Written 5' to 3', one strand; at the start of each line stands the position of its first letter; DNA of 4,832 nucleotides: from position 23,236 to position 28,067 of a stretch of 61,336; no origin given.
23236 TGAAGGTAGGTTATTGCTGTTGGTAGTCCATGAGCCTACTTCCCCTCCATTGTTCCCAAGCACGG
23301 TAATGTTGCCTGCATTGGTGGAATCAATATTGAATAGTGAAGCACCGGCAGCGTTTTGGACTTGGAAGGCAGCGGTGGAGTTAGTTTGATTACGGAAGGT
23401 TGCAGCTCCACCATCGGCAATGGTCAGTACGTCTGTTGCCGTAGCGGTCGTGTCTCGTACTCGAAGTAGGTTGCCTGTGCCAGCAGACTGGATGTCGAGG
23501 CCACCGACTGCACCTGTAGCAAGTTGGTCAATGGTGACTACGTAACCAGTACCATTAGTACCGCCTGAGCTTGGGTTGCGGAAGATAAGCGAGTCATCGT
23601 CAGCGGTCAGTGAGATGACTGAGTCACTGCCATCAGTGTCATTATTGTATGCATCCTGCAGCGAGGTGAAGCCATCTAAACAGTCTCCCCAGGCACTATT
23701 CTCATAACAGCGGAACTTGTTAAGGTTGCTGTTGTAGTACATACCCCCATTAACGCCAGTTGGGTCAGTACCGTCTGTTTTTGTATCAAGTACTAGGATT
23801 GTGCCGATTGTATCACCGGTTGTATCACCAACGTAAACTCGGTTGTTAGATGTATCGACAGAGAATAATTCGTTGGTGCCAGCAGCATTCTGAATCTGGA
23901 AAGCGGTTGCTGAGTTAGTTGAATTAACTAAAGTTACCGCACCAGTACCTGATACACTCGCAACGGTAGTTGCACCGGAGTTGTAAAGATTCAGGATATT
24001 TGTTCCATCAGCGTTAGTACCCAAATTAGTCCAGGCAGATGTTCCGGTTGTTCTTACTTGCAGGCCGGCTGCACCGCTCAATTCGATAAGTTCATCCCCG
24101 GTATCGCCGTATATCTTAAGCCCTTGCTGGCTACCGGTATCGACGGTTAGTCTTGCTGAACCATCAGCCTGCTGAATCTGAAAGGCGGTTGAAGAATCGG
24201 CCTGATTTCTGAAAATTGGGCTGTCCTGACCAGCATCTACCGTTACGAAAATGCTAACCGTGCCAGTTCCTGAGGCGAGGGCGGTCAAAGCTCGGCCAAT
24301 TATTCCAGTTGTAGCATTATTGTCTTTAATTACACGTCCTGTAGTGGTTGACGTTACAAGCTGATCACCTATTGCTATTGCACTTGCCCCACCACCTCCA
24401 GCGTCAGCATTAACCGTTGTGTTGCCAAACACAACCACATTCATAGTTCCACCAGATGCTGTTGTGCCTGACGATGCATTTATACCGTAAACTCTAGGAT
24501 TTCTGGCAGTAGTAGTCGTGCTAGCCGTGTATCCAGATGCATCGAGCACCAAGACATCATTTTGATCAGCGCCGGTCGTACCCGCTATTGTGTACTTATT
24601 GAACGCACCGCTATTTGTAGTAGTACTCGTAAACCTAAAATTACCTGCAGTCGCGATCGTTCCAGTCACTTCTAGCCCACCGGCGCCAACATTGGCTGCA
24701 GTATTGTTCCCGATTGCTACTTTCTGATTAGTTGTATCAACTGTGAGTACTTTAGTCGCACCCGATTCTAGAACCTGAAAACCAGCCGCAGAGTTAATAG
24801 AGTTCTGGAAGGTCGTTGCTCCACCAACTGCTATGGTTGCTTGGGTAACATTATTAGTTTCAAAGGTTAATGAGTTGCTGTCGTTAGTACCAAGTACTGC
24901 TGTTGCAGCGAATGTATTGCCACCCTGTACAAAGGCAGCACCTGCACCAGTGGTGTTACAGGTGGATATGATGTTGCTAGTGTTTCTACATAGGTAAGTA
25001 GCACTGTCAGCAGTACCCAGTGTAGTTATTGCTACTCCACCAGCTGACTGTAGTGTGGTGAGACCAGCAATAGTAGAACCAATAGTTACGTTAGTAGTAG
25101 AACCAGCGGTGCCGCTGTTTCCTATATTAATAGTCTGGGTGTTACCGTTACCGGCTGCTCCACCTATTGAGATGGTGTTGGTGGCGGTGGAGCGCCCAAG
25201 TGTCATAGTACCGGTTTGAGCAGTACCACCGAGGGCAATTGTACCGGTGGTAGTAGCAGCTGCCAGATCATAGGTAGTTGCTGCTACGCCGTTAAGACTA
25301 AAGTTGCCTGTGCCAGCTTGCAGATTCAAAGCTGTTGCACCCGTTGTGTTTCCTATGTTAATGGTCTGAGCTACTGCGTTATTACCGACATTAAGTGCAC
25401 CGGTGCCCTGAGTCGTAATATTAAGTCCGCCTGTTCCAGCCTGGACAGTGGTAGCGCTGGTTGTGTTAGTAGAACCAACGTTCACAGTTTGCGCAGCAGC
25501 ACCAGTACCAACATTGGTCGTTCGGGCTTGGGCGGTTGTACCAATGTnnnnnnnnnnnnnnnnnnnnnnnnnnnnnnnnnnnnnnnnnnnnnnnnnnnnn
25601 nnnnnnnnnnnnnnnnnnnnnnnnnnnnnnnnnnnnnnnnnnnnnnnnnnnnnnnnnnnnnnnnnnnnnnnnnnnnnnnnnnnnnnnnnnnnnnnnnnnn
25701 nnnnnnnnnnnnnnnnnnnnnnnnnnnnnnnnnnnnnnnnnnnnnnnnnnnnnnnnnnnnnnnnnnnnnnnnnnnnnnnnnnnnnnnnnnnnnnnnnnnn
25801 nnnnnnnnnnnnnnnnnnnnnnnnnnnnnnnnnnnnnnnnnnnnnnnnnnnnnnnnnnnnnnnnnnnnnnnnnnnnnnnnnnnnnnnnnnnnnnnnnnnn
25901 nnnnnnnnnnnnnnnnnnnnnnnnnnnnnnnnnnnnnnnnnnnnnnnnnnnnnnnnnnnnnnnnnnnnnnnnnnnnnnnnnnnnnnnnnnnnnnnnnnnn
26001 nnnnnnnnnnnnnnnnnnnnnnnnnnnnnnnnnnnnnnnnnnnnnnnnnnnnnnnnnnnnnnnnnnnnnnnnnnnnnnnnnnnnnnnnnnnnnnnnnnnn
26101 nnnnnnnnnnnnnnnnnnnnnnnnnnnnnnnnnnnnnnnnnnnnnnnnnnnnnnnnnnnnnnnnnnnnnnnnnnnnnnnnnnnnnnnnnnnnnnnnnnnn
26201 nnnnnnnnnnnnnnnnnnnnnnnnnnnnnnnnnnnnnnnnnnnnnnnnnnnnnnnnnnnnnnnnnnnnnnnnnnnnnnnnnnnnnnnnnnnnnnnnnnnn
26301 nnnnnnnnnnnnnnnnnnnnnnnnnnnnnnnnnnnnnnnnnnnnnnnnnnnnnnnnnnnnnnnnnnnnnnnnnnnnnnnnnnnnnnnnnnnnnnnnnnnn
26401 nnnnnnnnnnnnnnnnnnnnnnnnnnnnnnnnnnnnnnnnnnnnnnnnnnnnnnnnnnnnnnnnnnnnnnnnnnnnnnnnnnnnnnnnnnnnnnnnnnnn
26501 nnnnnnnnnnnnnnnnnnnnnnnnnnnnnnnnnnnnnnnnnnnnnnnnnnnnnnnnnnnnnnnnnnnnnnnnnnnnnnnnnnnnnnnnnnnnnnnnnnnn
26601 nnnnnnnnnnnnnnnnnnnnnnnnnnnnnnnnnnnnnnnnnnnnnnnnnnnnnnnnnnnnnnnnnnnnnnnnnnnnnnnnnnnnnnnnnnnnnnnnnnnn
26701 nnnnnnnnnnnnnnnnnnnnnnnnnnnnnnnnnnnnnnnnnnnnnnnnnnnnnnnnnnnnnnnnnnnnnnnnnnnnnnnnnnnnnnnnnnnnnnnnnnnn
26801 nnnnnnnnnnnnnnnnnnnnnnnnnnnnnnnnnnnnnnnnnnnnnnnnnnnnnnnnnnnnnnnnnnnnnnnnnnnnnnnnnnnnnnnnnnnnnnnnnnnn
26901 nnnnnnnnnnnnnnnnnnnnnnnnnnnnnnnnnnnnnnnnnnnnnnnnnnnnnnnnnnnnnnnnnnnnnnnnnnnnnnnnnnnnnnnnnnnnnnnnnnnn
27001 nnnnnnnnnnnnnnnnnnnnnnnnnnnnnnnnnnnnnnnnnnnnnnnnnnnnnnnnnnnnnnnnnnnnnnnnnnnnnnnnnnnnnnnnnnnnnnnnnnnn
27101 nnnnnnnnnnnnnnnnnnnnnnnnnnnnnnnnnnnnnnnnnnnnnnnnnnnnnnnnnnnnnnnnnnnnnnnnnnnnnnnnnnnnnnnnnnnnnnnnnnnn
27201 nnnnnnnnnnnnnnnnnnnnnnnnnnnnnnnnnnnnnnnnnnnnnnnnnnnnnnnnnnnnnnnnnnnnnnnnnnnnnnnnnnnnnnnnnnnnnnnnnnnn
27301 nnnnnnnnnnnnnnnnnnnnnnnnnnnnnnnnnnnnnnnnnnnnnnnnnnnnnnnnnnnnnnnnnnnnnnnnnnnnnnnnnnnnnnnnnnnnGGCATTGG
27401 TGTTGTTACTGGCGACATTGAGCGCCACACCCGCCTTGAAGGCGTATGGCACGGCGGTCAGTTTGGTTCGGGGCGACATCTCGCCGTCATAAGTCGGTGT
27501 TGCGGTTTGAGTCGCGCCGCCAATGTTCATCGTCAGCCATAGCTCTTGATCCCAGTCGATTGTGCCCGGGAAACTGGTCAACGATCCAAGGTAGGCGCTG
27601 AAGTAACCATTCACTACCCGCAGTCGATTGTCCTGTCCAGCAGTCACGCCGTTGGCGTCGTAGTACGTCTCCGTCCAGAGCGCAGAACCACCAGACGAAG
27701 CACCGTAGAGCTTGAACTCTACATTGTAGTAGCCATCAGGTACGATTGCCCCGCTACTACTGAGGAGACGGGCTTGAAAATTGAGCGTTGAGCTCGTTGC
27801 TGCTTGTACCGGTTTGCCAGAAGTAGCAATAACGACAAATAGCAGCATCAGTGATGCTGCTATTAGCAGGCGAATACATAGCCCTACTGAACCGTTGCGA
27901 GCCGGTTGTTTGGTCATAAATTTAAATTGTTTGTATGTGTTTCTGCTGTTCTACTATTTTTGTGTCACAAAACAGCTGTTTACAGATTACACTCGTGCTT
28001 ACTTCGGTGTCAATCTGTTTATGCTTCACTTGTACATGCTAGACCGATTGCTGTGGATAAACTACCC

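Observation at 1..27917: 28-kb single-strand island of giant anchored surface proteins, glycan-active enzymes and an orphan ketosynthase operon, starting right after the rplU terminator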

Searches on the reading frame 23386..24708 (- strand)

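Call 52: search_protein_families(library=pfam, proteins=[window:23386-24708:-], max_evalue=1)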
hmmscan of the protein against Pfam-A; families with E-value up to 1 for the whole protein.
window:23386-24708:- (441 aa): 1 family
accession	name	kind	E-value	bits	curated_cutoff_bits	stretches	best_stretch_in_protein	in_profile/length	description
PF24507.1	Ig_CFAP65_4th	-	0.18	12.6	27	0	258-288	2-31/76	CFAP65, fourth Ig-like domain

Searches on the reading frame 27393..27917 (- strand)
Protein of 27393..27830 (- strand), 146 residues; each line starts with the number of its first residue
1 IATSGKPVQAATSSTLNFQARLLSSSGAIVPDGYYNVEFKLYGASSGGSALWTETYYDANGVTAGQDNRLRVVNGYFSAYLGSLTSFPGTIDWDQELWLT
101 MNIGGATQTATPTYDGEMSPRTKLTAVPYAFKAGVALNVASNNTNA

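Call 52: search_protein_families(library=pfam, proteins=[window:27393-27830:-], max_evalue=1)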
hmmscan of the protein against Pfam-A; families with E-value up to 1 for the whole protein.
window:27393-27830:- (146 aa): 0 families

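Call 62: predict_structure(alignment_id=A2)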
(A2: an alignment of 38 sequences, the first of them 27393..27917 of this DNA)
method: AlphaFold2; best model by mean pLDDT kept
length: 175 residues; sequences in the alignment: 38
mean_pLDDT: 87.0   pTM: 0.71
mean pLDDT of the five models: 87.0, 86.6, 84.7, 84.1, 84.0
residues with pLDDT >= 90: 116; 70-90: 28; 50-70: 27; < 50: 4
segments of 3 or more residues with pLDDT < 50: 172-175
pLDDT, mean of each block of 10 residues (from residue 1): 68 95 97 79 89 96 98 93 94 89 98 93 90 95 94 68 61 49
secondary structure, 60 per line:
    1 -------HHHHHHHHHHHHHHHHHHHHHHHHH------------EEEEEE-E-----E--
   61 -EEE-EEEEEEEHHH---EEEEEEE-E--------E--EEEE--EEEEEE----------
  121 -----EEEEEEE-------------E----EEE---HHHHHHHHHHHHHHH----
elements in order: H8-32 E45-50 E62-64 E66-72 E79-85 E99-102 E105-110 E126-132 E151-153 H157-171

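Call 64: fold_search(model_id=the predicted structure, library=pdb)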
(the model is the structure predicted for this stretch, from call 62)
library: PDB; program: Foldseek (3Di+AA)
matches with E <= 10: 1317; with E <= 0.001: 0
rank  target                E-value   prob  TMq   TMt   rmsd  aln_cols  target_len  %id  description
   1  7zdz_B                3.2e-02  0.41  0.21  0.14  18.3       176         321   11  Cryo-EM structure of the human inward-rectifier potassium 2.1 channel (Kir2.1) (released 2022-09-28)
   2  8dek_A                4.8e-02  0.97  0.30  0.13   5.0       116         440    9  The structure of the glycopeptidase catalytic domain including the linker of Amuc_1438 (released 2022-08-31)
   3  2ya2_A                6.0e-02  0.89  0.28  0.09   9.4       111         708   14  Catalytic Module of the Multi-modular glycogen-degrading pneumococcal virulence factor SpuA in complex with an inhibit (released 2011-04-20)
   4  7su0_C                6.7e-02  0.60  0.26  0.34  11.2       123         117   15  Crystal structure of an acidic pH-selective Ipilimumab variant Ipi.105 in complex with CTLA-4 (released 2022-03-02)
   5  7yd1_B                8.4e-02  0.44  0.24  0.33  10.0       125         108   15  Local refinement of SARS-CoV-2 Omicron S trimer complexed with XG005 (released 2023-07-12)
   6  9k2r_J                8.8e-02  0.60  0.24  0.22   8.5       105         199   11  Human T cell receptor (TRAV24*01/TRBV27*01) in complex with HLA-C*1202 and IY11 peptide (released 2025-09-17)
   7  4h1l_G                9.3e-02  0.69  0.27  0.38   7.9       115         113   10  TCR interaction with peptide mimics of nickel offers structural insights in nickel contact allergy (released 2012-11-14)
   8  8dhl_A                1.1e-01  0.82  0.29  0.08   7.4       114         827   10  Tannerella forsythia beta-glucuronidase (L2) (released 2023-05-17)
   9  9jtz_C                1.2e-01  0.91  0.31  0.23   5.1       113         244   12  Crystal structure of Nir2 C-terminal domain in complex with phosphatidic acid (released 2025-10-15)
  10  2ya0                  1.2e-01  0.77  0.28  0.09   9.4       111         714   14  Catalytic Module of the Multi-modular glycogen-degrading pneumococcal virulence factor SpuA (released 2011-04-20)
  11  4kkn_A                1.2e-01  0.69  0.28  0.37   7.0       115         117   12  Crystal structure of bovine CTLA-4, PSI-NYSGRC-012704 (released 2013-06-12)
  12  6qyc_C                1.2e-01  0.85  0.36  0.13   7.5       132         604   15  Crystal structure of MtrC from Shewanella baltica OS185 (released 2020-04-22)
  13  6vmx_D                1.2e-01  0.38  0.22  0.20   8.8       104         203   12  Structure of HD14 TCR in complex with HLA-B7 presenting an EBV epitope (released 2020-07-29)
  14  2x44                  1.2e-01  0.28  0.23  0.31  22.5       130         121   14  Structure of a strand-swapped dimeric form of CTLA-4 (released 2010-04-07)
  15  2ya1_A                1.3e-01  0.80  0.29  0.07   9.4       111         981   14  Product complex of a multi-modular glycogen-degrading pneumococcal virulence factor SpuA (released 2011-04-20)
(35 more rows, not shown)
